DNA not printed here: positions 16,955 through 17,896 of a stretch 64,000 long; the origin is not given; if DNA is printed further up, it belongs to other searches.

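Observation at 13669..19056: Orphan cassette: small Cys protein, 280-aa orphan, NrdG-type radical-SAM activase and a 1141-aa AAA+/coiled-coil protein; candidate undescribed system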

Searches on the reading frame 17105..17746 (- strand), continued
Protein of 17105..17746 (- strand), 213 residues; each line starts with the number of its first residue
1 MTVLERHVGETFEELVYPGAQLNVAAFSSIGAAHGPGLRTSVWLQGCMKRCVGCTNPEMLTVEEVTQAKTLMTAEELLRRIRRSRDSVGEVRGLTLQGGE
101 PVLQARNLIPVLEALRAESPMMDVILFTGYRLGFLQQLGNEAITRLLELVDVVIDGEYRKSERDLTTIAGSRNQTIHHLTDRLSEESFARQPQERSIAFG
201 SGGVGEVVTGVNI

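Call 59: find_related_loci(query=A4, collection=viral_contigs, flank=8000)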
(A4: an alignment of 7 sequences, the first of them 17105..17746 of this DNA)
Query A4 (213 aa) in viral_contigs; peptide patterns used: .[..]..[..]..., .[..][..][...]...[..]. (x = any residue, [..] = any of these).
39 stretches matched a pattern; 2 encode a relative of the query (tblastn E <= 1e-3); 2 distinct loci.
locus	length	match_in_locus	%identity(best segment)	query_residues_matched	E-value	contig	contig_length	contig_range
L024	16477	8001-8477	31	22-186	3e-21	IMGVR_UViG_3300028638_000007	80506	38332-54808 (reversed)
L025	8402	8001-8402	31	22-162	1e-18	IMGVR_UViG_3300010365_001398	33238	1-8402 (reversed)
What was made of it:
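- No trio was found on viral contigs (call 59).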

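Call 60: find_related_loci(query=A4, collection=metagenome_contigs, flank=8000)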
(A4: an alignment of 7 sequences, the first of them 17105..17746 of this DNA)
Query A4 (213 aa) in metagenome_contigs; peptide patterns used: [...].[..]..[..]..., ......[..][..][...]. (x = any residue, [..] = any of these).
128 stretches matched a pattern; 12 encode a relative of the query (tblastn E <= 1e-3); 12 distinct loci.
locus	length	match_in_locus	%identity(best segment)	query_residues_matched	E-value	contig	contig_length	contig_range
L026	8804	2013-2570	48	12-201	2e-53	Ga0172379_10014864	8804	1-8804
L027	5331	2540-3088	38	16-201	8e-36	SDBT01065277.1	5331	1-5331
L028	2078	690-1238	39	16-201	6e-36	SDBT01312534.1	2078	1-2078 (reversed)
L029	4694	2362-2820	40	22-182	9e-29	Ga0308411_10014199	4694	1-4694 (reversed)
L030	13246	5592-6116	36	22-202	4e-27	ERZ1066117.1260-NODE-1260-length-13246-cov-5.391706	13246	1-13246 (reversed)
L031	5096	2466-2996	37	22-204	6e-27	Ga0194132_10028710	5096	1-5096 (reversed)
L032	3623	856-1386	34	22-204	9e-26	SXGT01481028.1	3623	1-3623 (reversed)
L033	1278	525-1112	32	2-202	1e-25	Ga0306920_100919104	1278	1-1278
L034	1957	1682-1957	45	11-106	1e-23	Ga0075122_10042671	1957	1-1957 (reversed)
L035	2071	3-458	35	47-204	4e-21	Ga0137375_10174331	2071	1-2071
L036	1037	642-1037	36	19-158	2e-19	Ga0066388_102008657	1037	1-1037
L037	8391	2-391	33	73-204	4e-13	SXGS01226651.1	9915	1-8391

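Call 70: search_protein_families(library=pfam, proteins=[L014:9987-11630:+, L021:4948-6669:+, L037:511-1686:+, L037:2392-4614:+, L029:1223-2257:+, L029:7-1050:+, L030:6130-7590:+, L030:8324-10072:+, L030:2530-5256:-, L021:8901-10592:-], max_evalue=0.001)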
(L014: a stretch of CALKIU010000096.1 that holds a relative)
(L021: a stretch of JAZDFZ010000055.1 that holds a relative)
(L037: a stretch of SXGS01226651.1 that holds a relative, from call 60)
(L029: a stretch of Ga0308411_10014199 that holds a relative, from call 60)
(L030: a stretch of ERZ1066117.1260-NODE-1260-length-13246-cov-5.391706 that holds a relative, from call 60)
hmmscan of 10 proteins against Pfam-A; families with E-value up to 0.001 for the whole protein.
L014:9987-11630:+ (547 aa): 2 families
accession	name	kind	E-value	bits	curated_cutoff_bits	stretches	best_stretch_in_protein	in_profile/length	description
PF00004.35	AAA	-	6.1e-28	98.3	21.2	1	280-408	1-130/131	ATPase family associated with various cellular activities (AAA)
PF17862.7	AAA_lid_3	-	7.3e-06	25.9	27.2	1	440-481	1-43/45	AAA+ lid domain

L021:4948-6669:+ (573 aa): 2 families
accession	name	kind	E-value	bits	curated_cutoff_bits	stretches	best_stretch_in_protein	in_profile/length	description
PF00004.35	AAA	-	5.8e-29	101.6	21.2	1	279-407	1-130/131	ATPase family associated with various cellular activities (AAA)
PF17862.7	AAA_lid_3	-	0.00095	19.1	27.2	0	442-480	4-43/45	AAA+ lid domain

L037:511-1686:+ (391 aa): 1 family
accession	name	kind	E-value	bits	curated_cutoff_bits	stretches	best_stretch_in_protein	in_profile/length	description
PF20004.4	fvmX6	-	4.7e-171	569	27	1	19-365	1-349/349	FtsH ternary system domain X6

L037:2392-4614:+ (740 aa): 5 families
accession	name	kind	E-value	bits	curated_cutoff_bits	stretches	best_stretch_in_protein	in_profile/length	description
PF00004.35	AAA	-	1.4e-41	142.4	21.2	1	291-422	1-131/131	ATPase family associated with various cellular activities (AAA)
PF01434.24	Peptidase_M41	-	4.8e-30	105.3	29.9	1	513-696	6-191/191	Peptidase family M41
PF05496.18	RuvB_N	-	0.00015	22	27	1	291-327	36-72/159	Holliday junction DNA helicase RuvB P-loop domain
PF13401.12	AAA_22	-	0.00052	20.8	27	0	291-312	8-29/130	AAA domain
PF13173.12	AAA_14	-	0.00068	20.1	27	0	291-359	5-74/129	AAA domain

L029:1223-2257:+ (344 aa): 2 families
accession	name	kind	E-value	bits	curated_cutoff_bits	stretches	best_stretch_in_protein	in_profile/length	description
PF01137.26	RTC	-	1.2e-69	234.3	27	1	12-327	1-217/221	RNA 3'-terminal phosphate cyclase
PF05189.18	RTC_insert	-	1.2e-16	61.5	23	1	191-277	8-101/102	RNA 3'-terminal phosphate cyclase (RTC), insert domain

L029:7-1050:+ (347 aa): 3 families
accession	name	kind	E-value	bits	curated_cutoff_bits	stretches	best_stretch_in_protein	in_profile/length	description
PF02433.20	FixO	-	6.8e-37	127.5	29.6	1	2-92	52-142/219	Cytochrome C oxidase, mono-heme subunit/FixO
PF13442.11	Cytochrome_CBB3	-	8.4e-24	84.1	27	2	264-340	4-68/68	Cytochrome C oxidase, cbb3-type, subunit III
PF00034.26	Cytochrom_C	-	2e-23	83.9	21.3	2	265-343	3-89/90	Cytochrome c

L030:6130-7590:+ (486 aa): 3 families
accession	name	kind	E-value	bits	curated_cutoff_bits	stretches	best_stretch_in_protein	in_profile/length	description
PF12146.15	Hydrolase_4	-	1.7e-07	31.2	27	1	360-410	61-109/239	Serine aminopeptidase, S33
PF00326.27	Peptidase_S9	-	9.1e-07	29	22.6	1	359-407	46-94/213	Prolyl oligopeptidase family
PF00561.26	Abhydrolase_1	-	0.00023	21.4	25.8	1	374-410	66-102/245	alpha/beta hydrolase fold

L030:8324-10072:+ (582 aa): 2 families
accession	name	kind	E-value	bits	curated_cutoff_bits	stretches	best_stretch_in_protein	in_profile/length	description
PF07969.17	Amidohydro_3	-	3.9e-129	432.6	29.7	1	55-539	1-472/472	Amidohydrolase family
PF01979.26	Amidohydro_1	-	3e-06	27.1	25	0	417-537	227-344/345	Amidohydrolase family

L030:2530-5256:- (908 aa): 1 family
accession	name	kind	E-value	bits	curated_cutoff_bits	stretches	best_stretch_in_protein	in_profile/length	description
PF07585.17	BBP7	-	2.4e-36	126.1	26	1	574-908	5-350/350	Putative beta barrel porin-7 (BBP7)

L021:8901-10592:- (563 aa): 4 families
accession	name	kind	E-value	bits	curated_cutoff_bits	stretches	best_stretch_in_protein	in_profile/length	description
PF13607.11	Succ_CoA_lig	-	7.7e-49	165.4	27.4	1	181-318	1-138/138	Succinyl-CoA ligase like flavodoxin domain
PF13380.12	CoA_binding_2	-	1.9e-19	70.7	22.8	1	39-163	1-113/116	CoA binding domain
PF02629.25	CoA_binding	-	3.3e-10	41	22.3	1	38-127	3-95/97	CoA binding domain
PF19045.5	Ligase_CoA_2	-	3.2e-05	24.5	23.7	1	329-383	1-55/162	Ligase-CoA domain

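Call 82: search_protein_families(library=pfam, proteins=[L008:5787-6884:-, L008:11235-12173:+, L009:6154-7014:-, L009:12661-13695:-, L010:100-867:+, L010:5302-6693:+, L011:5602-6975:+, L011:12048-12506:+, L011:12631-13647:+, L027:3-1139:+], max_evalue=0.001)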
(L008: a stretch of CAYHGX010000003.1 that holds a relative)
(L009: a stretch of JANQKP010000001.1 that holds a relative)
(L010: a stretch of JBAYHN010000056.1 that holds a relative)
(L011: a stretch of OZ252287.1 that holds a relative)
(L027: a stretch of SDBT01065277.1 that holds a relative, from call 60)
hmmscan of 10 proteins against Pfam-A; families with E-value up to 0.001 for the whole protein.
L008:5787-6884:- (365 aa): 0 families

L008:11235-12173:+ (312 aa): 1 family
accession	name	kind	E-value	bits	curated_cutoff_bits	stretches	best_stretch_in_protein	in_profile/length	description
PF14066.11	DUF4256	-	3.4e-05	24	27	0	180-230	7-57/173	Protein of unknown function (DUF4256)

L009:6154-7014:- (286 aa): 0 families

L009:12661-13695:- (344 aa): 2 families
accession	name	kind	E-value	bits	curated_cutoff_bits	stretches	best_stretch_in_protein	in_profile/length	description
PF00395.25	SLH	-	2.4e-27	95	20.8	2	85-126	2-43/44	S-layer homology domain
PF00188.32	CAP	-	2.1e-20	74.2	21.1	1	221-337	1-117/117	Cysteine-rich secretory protein family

L010:100-867:+ (255 aa): 2 families
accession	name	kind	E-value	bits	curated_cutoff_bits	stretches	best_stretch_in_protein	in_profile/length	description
PF01978.25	TrmB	-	2.9e-13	49.9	25.6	1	8-76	1-68/68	Sugar-specific transcriptional regulator TrmB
PF03965.22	Penicillinase_R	-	0.00072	20.3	22.6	0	33-85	21-78/115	Penicillinase repressor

L010:5302-6693:+ (463 aa): 0 families

L011:5602-6975:+ (457 aa): 3 families
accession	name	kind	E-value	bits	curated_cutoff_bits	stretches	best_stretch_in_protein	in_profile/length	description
PF00006.31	ATP-synt_ab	-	8.9e-79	264.5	29.5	1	134-351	1-213/213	ATP synthase alpha/beta family, nucleotide-binding domain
PF22919.1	ATP-synt_VA_C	-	4.7e-31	107.3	24.7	1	357-455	2-100/101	C-terminal domain of V and A type ATP synthase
PF02874.29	ATP-synt_ab_N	-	2.1e-14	54.2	20.9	1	8-77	1-69/69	ATP synthase alpha/beta family, beta-barrel domain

L011:12048-12506:+ (152 aa): 0 families

L011:12631-13647:+ (338 aa): 11 families
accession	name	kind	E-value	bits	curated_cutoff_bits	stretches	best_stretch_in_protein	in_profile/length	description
PF07992.20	Pyr_redox_2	-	3.3e-40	138.8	26.1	1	26-324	1-291/291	Pyridine nucleotide-disulphide oxidoreductase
PF13738.12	Pyr_redox_3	-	5.8e-25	88.6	30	1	96-307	89-305/305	Pyridine nucleotide-disulphide oxidoreductase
PF03486.20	HI0933_like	-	4.5e-09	36.6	50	1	27-56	2-31/244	HI0933-like protein Rossmann domain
PF00070.33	Pyr_redox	-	8.3e-09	36.3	22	1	177-250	1-79/82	Pyridine nucleotide-disulphide oxidoreductase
PF01134.28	GIDA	-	1.1e-07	31.7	22.1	0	27-54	1-28/391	Glucose inhibited division protein A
PF00890.30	FAD_binding_2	-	5.7e-07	29.5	20.4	1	27-67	1-42/414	FAD binding domain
PF12831.13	FAD_oxidored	-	1.5e-05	24.9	27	1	27-95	1-71/416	FAD dependent oxidoreductase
PF01266.30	DAO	-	2e-05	24.7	27.9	1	27-62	1-38/353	FAD dependent oxidoreductase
PF13450.12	NAD_binding_8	-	4.9e-05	24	21.9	1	30-64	1-36/68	NAD(P)-binding Rossmann-like domain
PF13434.12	Lys_Orn_oxgnase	-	7.8e-05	22.4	21.3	0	104-235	111-247/339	L-lysine 6-monooxygenase/L-ornithine 5-monooxygenase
PF01946.23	Thi4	-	0.00033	20.4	26.2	0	26-55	18-48/235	Thi4 family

L027:3-1139:+ (378 aa): 0 families
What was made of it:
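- Neighbours of the trio are housekeeping or unknown genes, not defence islands (call 82). Neighbours are housekeeping genes (call 82).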
